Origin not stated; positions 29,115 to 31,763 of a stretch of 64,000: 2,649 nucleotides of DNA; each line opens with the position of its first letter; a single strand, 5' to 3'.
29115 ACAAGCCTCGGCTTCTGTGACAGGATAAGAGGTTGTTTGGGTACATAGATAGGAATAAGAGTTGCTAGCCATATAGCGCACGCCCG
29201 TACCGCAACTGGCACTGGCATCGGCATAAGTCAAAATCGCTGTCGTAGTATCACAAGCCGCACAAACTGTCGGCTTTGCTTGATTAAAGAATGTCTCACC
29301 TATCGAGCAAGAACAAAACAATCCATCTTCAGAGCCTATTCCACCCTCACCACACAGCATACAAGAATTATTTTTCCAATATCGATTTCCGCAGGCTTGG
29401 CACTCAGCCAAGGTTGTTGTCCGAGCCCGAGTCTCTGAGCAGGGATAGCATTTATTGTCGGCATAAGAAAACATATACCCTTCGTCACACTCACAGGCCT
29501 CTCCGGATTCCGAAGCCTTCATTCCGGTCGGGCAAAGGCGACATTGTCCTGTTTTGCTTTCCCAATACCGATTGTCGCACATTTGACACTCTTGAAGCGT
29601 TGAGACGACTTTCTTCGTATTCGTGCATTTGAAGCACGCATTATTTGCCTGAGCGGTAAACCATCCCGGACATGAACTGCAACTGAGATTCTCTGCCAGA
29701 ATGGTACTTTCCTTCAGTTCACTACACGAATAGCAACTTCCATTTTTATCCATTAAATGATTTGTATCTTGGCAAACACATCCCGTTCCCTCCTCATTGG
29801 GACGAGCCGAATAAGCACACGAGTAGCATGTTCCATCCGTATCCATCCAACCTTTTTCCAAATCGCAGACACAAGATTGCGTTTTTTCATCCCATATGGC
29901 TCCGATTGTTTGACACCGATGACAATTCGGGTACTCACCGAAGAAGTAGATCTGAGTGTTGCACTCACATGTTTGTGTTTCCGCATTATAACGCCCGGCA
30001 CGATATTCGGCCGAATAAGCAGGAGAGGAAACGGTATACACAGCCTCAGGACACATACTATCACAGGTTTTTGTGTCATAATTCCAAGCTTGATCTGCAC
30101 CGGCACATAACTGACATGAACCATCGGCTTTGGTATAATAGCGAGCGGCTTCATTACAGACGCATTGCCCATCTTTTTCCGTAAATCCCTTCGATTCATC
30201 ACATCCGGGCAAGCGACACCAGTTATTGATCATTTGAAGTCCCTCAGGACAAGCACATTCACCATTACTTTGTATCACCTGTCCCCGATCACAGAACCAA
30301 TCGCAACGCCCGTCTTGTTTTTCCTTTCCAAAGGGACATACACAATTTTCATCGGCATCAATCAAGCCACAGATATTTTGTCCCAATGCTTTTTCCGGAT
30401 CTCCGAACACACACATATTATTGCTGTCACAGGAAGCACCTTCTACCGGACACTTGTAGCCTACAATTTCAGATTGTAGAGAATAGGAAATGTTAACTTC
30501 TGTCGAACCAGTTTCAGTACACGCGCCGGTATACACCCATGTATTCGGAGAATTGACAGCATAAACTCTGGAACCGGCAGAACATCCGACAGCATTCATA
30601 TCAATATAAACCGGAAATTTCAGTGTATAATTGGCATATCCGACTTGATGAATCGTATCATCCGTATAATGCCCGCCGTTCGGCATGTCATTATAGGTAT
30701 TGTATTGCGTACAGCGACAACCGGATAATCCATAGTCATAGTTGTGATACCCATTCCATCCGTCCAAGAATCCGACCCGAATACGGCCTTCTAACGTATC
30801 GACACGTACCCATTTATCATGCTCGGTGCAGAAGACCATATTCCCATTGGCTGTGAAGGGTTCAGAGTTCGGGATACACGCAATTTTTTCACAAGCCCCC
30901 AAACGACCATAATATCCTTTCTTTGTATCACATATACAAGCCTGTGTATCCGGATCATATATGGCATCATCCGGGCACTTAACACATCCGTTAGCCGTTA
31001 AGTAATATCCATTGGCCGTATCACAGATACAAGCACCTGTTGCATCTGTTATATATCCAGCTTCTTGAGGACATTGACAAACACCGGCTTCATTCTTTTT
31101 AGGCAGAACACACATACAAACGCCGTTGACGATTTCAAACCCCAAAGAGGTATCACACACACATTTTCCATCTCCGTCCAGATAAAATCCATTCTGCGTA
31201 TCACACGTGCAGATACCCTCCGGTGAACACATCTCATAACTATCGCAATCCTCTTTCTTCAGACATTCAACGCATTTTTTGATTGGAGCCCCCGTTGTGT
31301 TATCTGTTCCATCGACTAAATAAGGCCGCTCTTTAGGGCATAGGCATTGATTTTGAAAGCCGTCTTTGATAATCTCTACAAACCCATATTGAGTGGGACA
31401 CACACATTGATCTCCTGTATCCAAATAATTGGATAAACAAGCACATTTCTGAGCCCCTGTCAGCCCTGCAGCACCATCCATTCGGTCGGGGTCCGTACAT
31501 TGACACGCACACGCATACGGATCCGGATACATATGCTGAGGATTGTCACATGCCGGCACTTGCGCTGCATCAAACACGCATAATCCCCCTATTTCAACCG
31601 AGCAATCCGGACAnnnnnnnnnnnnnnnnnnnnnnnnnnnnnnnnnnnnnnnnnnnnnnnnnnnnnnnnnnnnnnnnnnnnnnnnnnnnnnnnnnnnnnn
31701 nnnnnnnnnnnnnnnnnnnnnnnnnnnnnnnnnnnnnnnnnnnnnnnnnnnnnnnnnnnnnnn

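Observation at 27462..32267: Giant prepilin-type protein carrying ~1500 aa of eukaryote-like cysteine-rich repeats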

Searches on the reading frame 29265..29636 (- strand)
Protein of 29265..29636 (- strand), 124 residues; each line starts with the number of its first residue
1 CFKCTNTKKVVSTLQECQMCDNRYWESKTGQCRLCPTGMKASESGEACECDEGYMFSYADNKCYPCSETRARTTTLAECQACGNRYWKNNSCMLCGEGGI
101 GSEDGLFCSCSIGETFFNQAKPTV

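Call 41: predict_structure(alignment_id=A1)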
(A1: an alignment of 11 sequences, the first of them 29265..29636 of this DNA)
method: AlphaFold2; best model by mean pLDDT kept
length: 124 residues; sequences in the alignment: 11
mean_pLDDT: 83.3   pTM: 0.65
mean pLDDT of the five models: 83.3, 81.4, 80.7, 80.6, 78.0
residues with pLDDT >= 90: 52; 70-90: 56; 50-70: 6; < 50: 10
segments of 3 or more residues with pLDDT < 50: 113-117, 120-124
pLDDT, mean of each block of 10 residues (from residue 1): 88 93 93 90 91 89 90 89 87 82 78 48 35
secondary structure, 60 per line:
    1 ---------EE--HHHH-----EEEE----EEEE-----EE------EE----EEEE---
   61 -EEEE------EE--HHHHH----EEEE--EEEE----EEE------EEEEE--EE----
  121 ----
elements in order: H14-17 E23-26 E31-34 E54-57 E62-65 H76-80 E85-88 E91-94 E99-101 E108-112
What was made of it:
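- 27465..29681 (-): Residues 863-1601: array of ~62-aa four-hairpin units (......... / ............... / CxCxxGxxF / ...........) with a ~249-aa higher-order duplication. AF2 model of residues 878-1001 has pLDDT 83 (call 41).
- On TNFR / Meckelin-type Cys-rich domain fold: The model has pLDDT 83 (call 41).
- The repeat model has pLDDT 83 and is all beta-hairpins (call 41).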

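Call 46: fold_search(model_id=the predicted structure, library=pdb)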
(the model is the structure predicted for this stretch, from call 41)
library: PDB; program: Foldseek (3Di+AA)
matches with E <= 10: 278; with E <= 0.001: 0
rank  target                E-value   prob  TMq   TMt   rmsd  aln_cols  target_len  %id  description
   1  7fh1_A                2.1e-02  0.97  0.36  0.08   6.9       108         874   18  Structure of the human Meckelin (released 2021-12-01)
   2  6mhr_F                1.5e-01  0.16  0.20  0.19  11.1       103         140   13  Structure of the human 4-1BB / Urelumab Fab complex (released 2018-11-21)
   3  8wa2_C                1.8e-01  0.25  0.22  0.03  11.0       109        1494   20  cryo-EM structure of native mastigonemes isolated from Chlamydomonas reinhardtii at 3.0 angstrom resolution (released 2024-04-10)
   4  6a3v_V                2.1e-01  0.20  0.25  0.25   7.1        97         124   14  Complex structure of human 4-1BB and 4-1BBL (released 2018-10-10)
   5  5wjf_A                2.1e-01  0.12  0.22  0.21  11.7       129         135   14  Crystal structure of murine 4-1BB from HEK293T cells in P21212 space group (released 2017-12-20)
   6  3me4_A                2.2e-01  0.23  0.23  0.18   7.2        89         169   15  Crystal structure of mouse RANK (released 2010-06-02)
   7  9f7z_J                2.8e-01  0.08  0.18  0.17  11.9       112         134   10  Crystal structure of human 4-1BB/TNFRSF9 in complex with the anti-4-1BB DARPin protein (released 2025-05-21)
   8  5wi8_C                3.2e-01  0.13  0.22  0.21  11.2       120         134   13  Crystal structure of murine 4-1BB from HEK293T cells in P21 space group (released 2017-12-20)
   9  9i3v_A                3.4e-01  0.12  0.16  0.01   9.7        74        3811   22  Cryo-EM structure of the human LRP2 ectodomain (released 2026-02-04)
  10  2hey_R                3.4e-01  0.08  0.19  0.18   9.7       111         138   14  Crystal structure of murine OX40L bound to human OX40 (released 2006-08-29)
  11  1n1i_C                3.8e-01  0.10  0.18  0.23  11.1        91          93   19  The structure of MSP-1(19) from Plasmodium knowlesi (released 2003-02-25)
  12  6a3w_C                4.1e-01  0.08  0.15  0.14  11.0       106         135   12  Complex structure of 4-1BB and utomilumab (released 2018-10-10)
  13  6mhr_C                4.3e-01  0.09  0.20  0.18  11.1       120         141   13  Structure of the human 4-1BB / Urelumab Fab complex (released 2018-11-21)
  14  6a3v_D                4.9e-01  0.11  0.22  0.21  12.0       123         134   11  Complex structure of human 4-1BB and 4-1BBL (released 2018-10-10)
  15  3ij2_Y                4.9e-01  0.09  0.22  0.19   8.8        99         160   21  Ligand-receptor structure (released 2010-01-12)
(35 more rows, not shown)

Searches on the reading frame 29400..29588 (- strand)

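Call 24: search_protein_families(library=pfam, proteins=[window:29400-29588:-], max_evalue=10)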
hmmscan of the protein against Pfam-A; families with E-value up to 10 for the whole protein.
seq(63 aa): 5 families
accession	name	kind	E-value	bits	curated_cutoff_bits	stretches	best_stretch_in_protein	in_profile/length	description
PF13948.11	DUF4215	-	0.065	14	27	1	1-50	1-46/47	Domain of unknown function (DUF4215)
PF14670.12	FXa_inhibition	-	0.1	13.2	33.4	2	26-46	15-34/36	Coagulation Factor Xa inhibitory site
PF23091.2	TNFR_ELAPOR1_6th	-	0.22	11.9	33.2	2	1-22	14-35/41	ELAPOR1-like, TNF receptor-like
PF09064.16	EGF_Tme5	-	1.1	9.7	22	1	27-39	15-27/34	Thrombomodulin like fifth domain, EGF-like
PF24153.1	Meg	-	1.3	9.8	27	1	29-63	47-83/88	Maternally expressed gene family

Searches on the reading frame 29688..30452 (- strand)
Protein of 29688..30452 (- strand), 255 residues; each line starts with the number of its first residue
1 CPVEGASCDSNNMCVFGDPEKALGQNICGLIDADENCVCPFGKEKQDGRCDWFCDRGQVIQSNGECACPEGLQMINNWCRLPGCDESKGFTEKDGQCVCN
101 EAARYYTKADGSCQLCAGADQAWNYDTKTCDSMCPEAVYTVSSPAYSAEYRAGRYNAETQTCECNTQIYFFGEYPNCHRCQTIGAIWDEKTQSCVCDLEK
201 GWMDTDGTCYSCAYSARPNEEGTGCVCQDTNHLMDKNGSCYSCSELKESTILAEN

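Call 24: search_protein_families(library=pfam, proteins=[window:29688-30452:-], max_evalue=10)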
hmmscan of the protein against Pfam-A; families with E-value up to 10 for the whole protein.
window:29688-30452:- (255 aa): 1 family
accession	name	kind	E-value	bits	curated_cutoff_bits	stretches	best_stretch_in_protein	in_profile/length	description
PF19202.5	DUF5874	-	0.019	15.8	27.1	2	84-103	6-25/74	Family of unknown function (DUF5874)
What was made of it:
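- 29682..30452 (-): Residues 606-862: second Cys-rich region, mixed CxC, CxxC and single-Cys hairpins. Weak DUF5874 match, 15.8 bits (call 24).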

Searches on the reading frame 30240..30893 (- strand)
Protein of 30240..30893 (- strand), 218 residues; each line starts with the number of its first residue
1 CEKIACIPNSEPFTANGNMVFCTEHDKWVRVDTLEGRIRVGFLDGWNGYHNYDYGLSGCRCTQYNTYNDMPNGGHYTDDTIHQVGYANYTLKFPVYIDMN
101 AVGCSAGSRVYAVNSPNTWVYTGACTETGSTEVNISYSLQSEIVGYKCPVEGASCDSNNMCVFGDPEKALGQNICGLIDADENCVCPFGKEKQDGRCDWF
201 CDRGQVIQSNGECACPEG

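Call 77: search_solved_structures(query=A6, max_evalue=10)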
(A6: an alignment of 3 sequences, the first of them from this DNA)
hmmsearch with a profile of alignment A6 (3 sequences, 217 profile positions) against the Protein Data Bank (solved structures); distinct sequences matched with E-value up to 10: 6.
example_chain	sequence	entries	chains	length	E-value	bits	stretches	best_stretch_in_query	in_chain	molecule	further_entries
6ol7_A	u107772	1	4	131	0.034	17.1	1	66-128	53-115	iv8 Heavy Chain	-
9o8q_H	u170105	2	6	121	0.13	15.3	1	74-124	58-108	NI06063_d30_103 Fab heavy chain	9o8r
8bvr_B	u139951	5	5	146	0.72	12.8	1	72-129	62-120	Synthetic nanobody (Sybody)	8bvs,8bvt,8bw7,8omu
7n0i_I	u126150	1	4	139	0.82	12.6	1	72-121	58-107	Single-domain antibody E2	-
9jd0_F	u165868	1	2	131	0.83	12.6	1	75-123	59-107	Nanobody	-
9c2h_B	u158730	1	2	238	1.4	11.9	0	73-115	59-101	Antibody Fab NP3-B4 Heavy Chain (variable region)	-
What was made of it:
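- Tried and rejected: Weak antibody V-domain hits at E>=0.03 are not significant (call 77).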

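Call 83: find_related_loci(query=A6, collection=metagenome_contigs, flank=8000)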
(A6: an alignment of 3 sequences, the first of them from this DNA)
Query A6 (218 aa) in metagenome_contigs; peptide patterns used: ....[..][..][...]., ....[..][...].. (x = any residue, [..] = any of these).
85 stretches matched a pattern, but none encodes a relative of the query by tblastn (E <= 1e-3).

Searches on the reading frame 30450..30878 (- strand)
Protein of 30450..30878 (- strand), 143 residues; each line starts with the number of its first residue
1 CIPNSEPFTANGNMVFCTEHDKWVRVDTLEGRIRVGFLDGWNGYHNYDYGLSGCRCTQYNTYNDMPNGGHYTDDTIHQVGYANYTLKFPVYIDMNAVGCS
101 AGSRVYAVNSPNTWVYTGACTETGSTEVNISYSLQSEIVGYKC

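Call 24: search_protein_families(library=pfam, proteins=[window:30450-30878:-], max_evalue=10)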
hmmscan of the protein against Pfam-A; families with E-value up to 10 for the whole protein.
window:30450-30878:- (143 aa): 0 families

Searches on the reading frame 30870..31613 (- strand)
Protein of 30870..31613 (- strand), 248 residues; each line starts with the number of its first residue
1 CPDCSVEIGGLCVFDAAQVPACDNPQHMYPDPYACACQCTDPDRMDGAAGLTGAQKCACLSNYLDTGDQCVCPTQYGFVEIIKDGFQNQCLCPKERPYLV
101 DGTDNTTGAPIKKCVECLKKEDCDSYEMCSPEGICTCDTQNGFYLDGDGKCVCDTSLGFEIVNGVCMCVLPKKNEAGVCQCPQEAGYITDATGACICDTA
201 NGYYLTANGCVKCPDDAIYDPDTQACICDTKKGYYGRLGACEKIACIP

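Call 24: search_protein_families(library=pfam, proteins=[window:30870-31613:-], max_evalue=10)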
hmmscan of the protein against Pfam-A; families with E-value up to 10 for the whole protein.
window:30870-31613:- (248 aa): 1 family
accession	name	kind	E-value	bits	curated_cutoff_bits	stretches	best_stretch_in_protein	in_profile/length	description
PF19202.5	DUF5874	-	5.4e-09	36.7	27.1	4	177-235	2-60/74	Family of unknown function (DUF5874)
